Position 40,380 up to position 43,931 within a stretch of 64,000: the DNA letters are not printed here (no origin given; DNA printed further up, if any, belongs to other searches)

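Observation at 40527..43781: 1084-aa STAND NTPase with N-terminal nuclease-like domain: candidate Avs-type antiviral sensor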

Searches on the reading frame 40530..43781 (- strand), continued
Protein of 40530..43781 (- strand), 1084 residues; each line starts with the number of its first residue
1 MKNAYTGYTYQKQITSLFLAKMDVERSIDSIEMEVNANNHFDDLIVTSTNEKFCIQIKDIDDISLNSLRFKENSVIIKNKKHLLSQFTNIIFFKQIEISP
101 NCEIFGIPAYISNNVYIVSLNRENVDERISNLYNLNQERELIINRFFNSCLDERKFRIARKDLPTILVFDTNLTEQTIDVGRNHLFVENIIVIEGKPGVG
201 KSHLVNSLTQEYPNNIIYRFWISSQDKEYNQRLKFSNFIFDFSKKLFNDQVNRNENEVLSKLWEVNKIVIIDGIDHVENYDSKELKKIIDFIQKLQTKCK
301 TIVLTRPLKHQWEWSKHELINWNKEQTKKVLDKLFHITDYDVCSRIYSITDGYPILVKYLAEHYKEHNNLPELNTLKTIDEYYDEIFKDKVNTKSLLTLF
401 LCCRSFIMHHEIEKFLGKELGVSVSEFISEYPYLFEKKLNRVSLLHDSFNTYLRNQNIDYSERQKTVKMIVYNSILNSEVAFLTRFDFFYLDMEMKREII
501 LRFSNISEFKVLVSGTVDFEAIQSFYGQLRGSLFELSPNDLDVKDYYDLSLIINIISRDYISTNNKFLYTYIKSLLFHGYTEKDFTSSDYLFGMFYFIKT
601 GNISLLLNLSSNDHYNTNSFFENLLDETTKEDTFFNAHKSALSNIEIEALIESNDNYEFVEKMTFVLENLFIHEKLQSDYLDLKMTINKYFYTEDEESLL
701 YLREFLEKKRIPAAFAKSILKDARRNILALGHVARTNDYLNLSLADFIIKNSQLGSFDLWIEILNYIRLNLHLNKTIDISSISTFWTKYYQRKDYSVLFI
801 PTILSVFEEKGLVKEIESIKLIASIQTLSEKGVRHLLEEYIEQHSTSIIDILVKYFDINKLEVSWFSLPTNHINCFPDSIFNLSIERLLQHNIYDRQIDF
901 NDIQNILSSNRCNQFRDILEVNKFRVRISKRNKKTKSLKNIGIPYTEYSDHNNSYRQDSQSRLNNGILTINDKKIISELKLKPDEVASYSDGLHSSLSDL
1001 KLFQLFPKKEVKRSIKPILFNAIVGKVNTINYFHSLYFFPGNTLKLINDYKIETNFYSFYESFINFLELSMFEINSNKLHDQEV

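Call 23: find_encoding_contigs(protein=P0014, flank=10000, max_places=2)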
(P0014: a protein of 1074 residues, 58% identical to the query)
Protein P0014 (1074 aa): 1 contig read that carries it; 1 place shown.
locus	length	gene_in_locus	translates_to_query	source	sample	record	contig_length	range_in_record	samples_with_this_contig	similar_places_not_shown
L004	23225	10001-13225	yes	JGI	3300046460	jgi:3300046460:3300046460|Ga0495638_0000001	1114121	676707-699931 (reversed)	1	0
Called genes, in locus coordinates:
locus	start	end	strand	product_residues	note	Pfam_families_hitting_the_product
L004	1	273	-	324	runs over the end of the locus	PF04773:FecR, PF16344:FecR_C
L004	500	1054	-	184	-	PF04542:Sigma70_r2 (weak)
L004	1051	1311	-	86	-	-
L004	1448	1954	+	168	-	PF13560:HTH_31 (weak), PF01381:HTH_3, PF12844:HTH_19, PF13443:HTH_26 (weak)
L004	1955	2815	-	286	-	PF01909:NTP_transf_2 (faint), PF05168:HEPN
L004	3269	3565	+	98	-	-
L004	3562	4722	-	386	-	-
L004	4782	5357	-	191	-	PF16344:FecR_C (weak)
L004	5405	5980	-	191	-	PF13384:HTH_23 (faint), PF04542:Sigma70_r2 (weak), PF08281:Sigma70_r4_2, PF04545:Sigma70_r4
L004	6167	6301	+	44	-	-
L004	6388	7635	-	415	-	PF17293:Arm-DNA-bind_5, PF13102:Phage_int_SAM_5, PF00589:Phage_integrase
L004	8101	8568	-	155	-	PF04002:RadC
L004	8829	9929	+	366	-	-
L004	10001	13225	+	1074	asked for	PF13191:AAA_16 (weak), PF13401:AAA_22 (faint)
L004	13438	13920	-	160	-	PF03167:UDG (weak)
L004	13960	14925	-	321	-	-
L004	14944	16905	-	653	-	PF24389:ORC-CDC6-like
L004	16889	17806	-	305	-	PF24390:PRTase-CE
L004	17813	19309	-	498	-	PF13589:HATPase_c_3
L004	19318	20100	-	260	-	-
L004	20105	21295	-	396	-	PF00270:DEAD, PF04851:ResIII, PF18766:SWI2_SNF2, PF00271:Helicase_C, PF16203:ERCC3_RAD25_C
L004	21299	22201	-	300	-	PF01555:N6_N4_Mtase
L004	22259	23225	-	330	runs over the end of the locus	PF07804:HipA_C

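Call 24: find_encoding_contigs(protein=P0056, flank=10000, max_places=3)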
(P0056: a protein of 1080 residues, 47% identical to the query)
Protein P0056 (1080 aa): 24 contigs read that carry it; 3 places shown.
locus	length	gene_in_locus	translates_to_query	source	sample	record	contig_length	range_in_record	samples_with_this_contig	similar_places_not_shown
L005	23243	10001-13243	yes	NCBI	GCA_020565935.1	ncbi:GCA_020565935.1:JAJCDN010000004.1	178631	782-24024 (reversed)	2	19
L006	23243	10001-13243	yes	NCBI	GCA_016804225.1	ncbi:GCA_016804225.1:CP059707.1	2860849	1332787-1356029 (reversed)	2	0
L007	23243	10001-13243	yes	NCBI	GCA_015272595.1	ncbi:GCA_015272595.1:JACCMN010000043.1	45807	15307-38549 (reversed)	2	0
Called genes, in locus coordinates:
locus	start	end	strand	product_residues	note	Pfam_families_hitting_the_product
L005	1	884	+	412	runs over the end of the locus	PF17293:Arm-DNA-bind_5, PF13102:Phage_int_SAM_5, PF00589:Phage_integrase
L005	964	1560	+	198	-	PF00440:TetR_N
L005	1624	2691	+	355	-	PF25990:Beta-barrel_YknX (faint), PF25917:BSH_RND, PF25963:Beta-barrel_AAEA (faint), PF25954:Beta-barrel_RND_2 (weak)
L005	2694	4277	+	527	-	PF00083:Sugar_tr, PF07690:MFS_1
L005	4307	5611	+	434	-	PF02321:OEP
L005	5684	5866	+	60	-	-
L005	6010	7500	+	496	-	-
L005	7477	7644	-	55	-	-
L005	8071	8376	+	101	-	PF12728:HTH_17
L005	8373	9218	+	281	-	-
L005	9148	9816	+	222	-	-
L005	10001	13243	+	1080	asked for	-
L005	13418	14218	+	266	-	-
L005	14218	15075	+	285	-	PF08843:AbiEii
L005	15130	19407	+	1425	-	-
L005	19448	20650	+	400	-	PF00753:Lactamase_B, PF23023:Anti-Pycsar_Apyc1 (faint)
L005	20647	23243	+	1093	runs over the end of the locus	-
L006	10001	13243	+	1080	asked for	-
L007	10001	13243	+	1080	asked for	-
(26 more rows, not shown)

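Call 25: find_encoding_contigs(protein=P0092, flank=10000, max_places=2)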
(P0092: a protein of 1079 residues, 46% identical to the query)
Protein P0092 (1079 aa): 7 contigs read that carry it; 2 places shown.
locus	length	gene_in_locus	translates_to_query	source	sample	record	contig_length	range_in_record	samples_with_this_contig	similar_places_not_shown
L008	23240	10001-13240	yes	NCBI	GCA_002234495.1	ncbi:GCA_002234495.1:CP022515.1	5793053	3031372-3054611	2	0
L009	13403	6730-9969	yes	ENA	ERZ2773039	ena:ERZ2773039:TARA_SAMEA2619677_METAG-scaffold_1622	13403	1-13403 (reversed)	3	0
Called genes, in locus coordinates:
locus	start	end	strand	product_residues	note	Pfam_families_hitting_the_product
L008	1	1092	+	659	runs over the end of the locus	PF01555:N6_N4_Mtase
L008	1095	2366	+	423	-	PF13289:SIR2_2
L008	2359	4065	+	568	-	PF01580:FtsK_SpoIIIE (faint), PF01935:DUF87, PF19044:P-loop_TraG (faint), PF10412:TrwB_AAD_bind (weak), PF12846:AAA_10 (weak), PF05872:HerA_C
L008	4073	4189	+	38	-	-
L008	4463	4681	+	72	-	-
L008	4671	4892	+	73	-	-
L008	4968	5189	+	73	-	PF00589:Phage_integrase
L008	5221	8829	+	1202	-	PF28173:Upx-like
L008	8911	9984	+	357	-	-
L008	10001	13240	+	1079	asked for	-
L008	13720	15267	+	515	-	PF00665:rve, PF22483:Mu-transpos_C_2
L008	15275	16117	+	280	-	PF01695:IstB_IS21, PF00308:Bac_DnaA, PF20720:nSTAND3 (weak)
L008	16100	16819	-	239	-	PF01695:IstB_IS21, PF13481:AAA_25 (weak), PF00308:Bac_DnaA (weak), PF13401:AAA_22 (faint)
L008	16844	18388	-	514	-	PF00665:rve, PF22483:Mu-transpos_C_2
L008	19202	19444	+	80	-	PF03693:ParD_antitoxin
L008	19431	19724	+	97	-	PF05016:ParE_toxin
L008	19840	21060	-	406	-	PF17293:Arm-DNA-bind_5, PF13102:Phage_int_SAM_5, PF00589:Phage_integrase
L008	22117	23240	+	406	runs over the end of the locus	PF05222:AlaDh_PNT_N, PF01262:AlaDh_PNT_C (faint)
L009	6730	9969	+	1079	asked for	-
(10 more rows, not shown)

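Call 33: predict_structure(alignment_id=A1)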
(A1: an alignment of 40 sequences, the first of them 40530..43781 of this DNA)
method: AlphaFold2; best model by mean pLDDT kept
length: 1084 residues; sequences in the alignment: 40
mean_pLDDT: 86.6   pTM: 0.84
mean pLDDT of the five models: 86.6, 86.2, 84.5, 79.9, 77.7
residues with pLDDT >= 90: 560; 70-90: 435; 50-70: 56; < 50: 33
segments of 3 or more residues with pLDDT < 50: 1-7, 168-173, 175-180, 1076-1084
pLDDT, mean of each block of 10 residues (from residue 1): 45 92 91 66 81 89 85 85 88 90 93 92 91 87 90 87 73 47 58 79 75 82 56 83 79 86 87 84 87 88 83 75 88 90 94 90 91 88 89 88 87 91 92 88 83 83 92 92 86 94 96 90 92 92 97 87 82 95 89 92 86 71 90 93 90 78 94 83 92 87 89 89 95 92 95 89 96 95 90 87 96 94 88 84 95 92 91 94 92 90 92 94 92 86 87 63 87 91 94 90 94 96 83 90 96 94 95 55 34
secondary structure, 60 per line:
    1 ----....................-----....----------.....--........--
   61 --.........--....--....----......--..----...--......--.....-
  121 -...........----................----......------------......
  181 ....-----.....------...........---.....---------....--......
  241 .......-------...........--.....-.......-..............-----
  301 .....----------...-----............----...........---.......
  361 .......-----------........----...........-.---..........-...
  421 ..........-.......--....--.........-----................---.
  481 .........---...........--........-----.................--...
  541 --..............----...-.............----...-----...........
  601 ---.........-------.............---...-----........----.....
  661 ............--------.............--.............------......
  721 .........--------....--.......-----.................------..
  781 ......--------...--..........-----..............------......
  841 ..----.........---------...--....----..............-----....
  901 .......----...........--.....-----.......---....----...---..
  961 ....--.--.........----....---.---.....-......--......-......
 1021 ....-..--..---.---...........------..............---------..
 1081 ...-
elements in order (helices of 4 or more, strands of 3 or more residues): H5-24 E30-33 E44-48 E51-58 E68-71 E74-77 E80-83 E88-93 E102-104 E107-112 E115-119 H122-132 H137-152 E157-159 H175-184 E190-194 H201-211 E215-219 H229-232 H235-247 H255-265 E268-272 H274-280 H282-295 E301-305 E316-318 H324-335 H340-350 H354-367 H379-386 H391-401 H409-416 H418-430 E435-438 E441-444 H447-455 H461-476 H480-488 H493-503 H506-513 H519-535 H543-556 H565-577 H590-600 H604-612 H620-632 H644-651 H656-672 H681-693 H696-708 H715-729 H738-741 H744-750 H756-772 H779-786 H800-809 H815-828 H835-842 H847-855 H870-873 H878-891 E897-899 H900-907 H912-922 E925-929 H935-941 E945-948 H959-964 H970-978 H983-986 H1000-1005 H1008-1013 H1015-1024 H1039-1049 H1056-1069 H1079-1083

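Call 35: fold_search(model_id=the predicted structure, library=pdb)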
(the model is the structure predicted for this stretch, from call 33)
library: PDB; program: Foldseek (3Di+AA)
matches with E <= 10: 1266; with E <= 0.001: 51
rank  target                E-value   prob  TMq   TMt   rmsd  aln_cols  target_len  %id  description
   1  8dgc_A                4.5e-10  1.00  0.18  0.12  39.6      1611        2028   10  Avs3 bound to phage PhiV-1 terminase (released 2022-08-03)
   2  6mfv_A                3.2e-09  1.00  0.20  0.31  22.6       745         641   14  Crystal structure of the Signal Transduction ATPase with Numerous Domains (STAND) protein with a tetratricopeptide rep (released 2019-02-20)
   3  8dgc_B                2.2e-08  1.00  0.16  0.11  36.0      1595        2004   10  Avs3 bound to phage PhiV-1 terminase (released 2022-08-03)
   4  8dgf_B                1.4e-07  1.00  0.14  0.11  46.7      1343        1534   11  Avs4 bound to phage PhiV-1 portal (released 2022-08-03)
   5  8bob_C                1.1e-05  1.00  0.20  0.44   7.9       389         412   12  Structural basis for negative regulation of the maltose system (released 2023-10-18)
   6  7dfv_B                2.9e-05  1.00  0.14  0.26  17.6       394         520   12  Cryo-EM structure of plant NLR RPP1 tetramer core part (released 2020-12-16)
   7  9fp6_A                3.3e-05  1.00  0.14  0.19  19.3       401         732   12  Structure of the NbNRC2 hexameric resistosome (released 2024-07-03)
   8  2qen                  4.1e-05  1.00  0.15  0.40  13.7       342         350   15  The walker-type atpase paby2304 of pyrococcus abyssi (released 2008-07-01)
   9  7crc_B                4.1e-05  1.00  0.14  0.14  17.2       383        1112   13  Cryo-EM structure of plant NLR RPP1 tetramer in complex with ATR1 (released 2020-12-16)
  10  7dfv_A                4.1e-05  1.00  0.13  0.25  18.3       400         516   12  Cryo-EM structure of plant NLR RPP1 tetramer core part (released 2020-12-16)
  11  7crc_A                4.7e-05  1.00  0.14  0.14  18.2       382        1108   14  Cryo-EM structure of plant NLR RPP1 tetramer in complex with ATR1 (released 2020-12-16)
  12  7jlv_A                6.6e-05  1.00  0.14  0.31  14.9       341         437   15  Structure of the activated Roq1 resistosome directly recognizing the pathogen effector XopQ (released 2020-12-02)
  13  7jpr_E                6.9e-05  1.00  0.15  0.36  16.2       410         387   10  ORC-OPEN: Human Origin Recognition Complex (ORC) in an open conformation (released 2020-09-09)
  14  7tji_I                1.3e-04  1.00  0.14  0.34  14.6       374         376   11  S. cerevisiae ORC bound to 84 bp ARS1 DNA and Cdc6 (state 2) with flexible Orc6 N-terminal domain (released 2022-10-05)
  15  8s0c_D                1.3e-04  1.00  0.13  0.30  15.9       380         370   16  H. sapiens ORC1-5 bound to double stranded DNA as part of the MCM-ORC complex (released 2024-10-02)
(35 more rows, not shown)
